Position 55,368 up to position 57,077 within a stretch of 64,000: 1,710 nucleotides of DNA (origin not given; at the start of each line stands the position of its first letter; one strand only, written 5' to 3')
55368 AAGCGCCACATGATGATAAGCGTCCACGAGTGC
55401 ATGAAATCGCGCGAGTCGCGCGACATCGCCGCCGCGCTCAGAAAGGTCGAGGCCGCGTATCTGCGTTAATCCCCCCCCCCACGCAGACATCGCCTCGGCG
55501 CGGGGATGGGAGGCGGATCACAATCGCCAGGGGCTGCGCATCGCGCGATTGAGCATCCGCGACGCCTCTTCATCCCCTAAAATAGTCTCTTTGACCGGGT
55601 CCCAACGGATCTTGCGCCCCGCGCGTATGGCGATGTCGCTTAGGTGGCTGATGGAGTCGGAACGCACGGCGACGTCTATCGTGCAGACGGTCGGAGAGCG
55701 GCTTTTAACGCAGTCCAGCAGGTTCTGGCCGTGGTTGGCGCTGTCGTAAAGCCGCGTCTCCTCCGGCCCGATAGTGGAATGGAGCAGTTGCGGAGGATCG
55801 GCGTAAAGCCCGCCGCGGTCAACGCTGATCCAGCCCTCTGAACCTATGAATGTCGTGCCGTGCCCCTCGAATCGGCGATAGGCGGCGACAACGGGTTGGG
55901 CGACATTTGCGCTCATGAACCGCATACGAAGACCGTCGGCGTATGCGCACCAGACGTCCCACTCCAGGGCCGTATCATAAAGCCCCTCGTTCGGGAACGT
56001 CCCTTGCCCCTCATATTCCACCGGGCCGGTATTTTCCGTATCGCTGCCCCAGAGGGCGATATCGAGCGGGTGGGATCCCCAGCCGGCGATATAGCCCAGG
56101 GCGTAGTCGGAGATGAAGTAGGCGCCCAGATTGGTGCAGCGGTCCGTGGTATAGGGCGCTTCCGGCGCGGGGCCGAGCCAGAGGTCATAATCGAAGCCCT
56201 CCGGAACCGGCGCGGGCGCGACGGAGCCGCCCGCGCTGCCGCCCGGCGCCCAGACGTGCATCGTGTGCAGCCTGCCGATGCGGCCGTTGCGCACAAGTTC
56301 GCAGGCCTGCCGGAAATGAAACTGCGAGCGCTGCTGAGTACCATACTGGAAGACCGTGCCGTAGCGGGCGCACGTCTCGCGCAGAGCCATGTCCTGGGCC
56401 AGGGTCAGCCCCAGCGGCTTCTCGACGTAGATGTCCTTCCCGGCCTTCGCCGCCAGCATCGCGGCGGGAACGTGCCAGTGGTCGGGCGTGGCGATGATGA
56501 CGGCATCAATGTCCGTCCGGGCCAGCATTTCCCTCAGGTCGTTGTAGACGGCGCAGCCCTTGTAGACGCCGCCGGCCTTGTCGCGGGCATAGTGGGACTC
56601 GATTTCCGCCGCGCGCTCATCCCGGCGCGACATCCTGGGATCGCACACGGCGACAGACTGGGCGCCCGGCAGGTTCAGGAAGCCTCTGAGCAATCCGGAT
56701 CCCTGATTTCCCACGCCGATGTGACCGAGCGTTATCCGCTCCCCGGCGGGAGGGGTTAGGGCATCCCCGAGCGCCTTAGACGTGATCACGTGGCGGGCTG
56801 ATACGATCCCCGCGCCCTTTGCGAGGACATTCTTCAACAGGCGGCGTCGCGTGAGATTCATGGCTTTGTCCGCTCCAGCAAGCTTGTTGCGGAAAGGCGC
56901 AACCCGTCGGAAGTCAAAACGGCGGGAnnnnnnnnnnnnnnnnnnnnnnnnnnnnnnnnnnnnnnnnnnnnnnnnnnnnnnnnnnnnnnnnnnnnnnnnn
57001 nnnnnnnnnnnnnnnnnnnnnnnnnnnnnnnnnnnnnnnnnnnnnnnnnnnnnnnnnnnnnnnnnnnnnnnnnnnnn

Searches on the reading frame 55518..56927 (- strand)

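Call 59: search_protein_families(library=pfam, proteins=[window:55518-56927:-], max_evalue=0.01)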
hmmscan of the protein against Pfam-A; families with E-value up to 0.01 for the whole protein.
window:55518-56927:- (469 aa): 3 families
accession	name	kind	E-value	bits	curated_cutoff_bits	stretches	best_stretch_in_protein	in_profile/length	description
PF19051.5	GFO_IDH_MocA_C2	-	2.2e-20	73.7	23.3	1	235-468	42-253/254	Oxidoreductase family, C-terminal alpha/beta domain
PF01408.29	GFO_IDH_MocA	-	1e-16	62.1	24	1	68-196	4-119/120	Oxidoreductase family, NAD-binding Rossmann fold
PF22725.1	GFO_IDH_MocA_C3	-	0.0059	17.1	27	0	205-226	1-22/124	GFO/IDH/MocA C-terminal domain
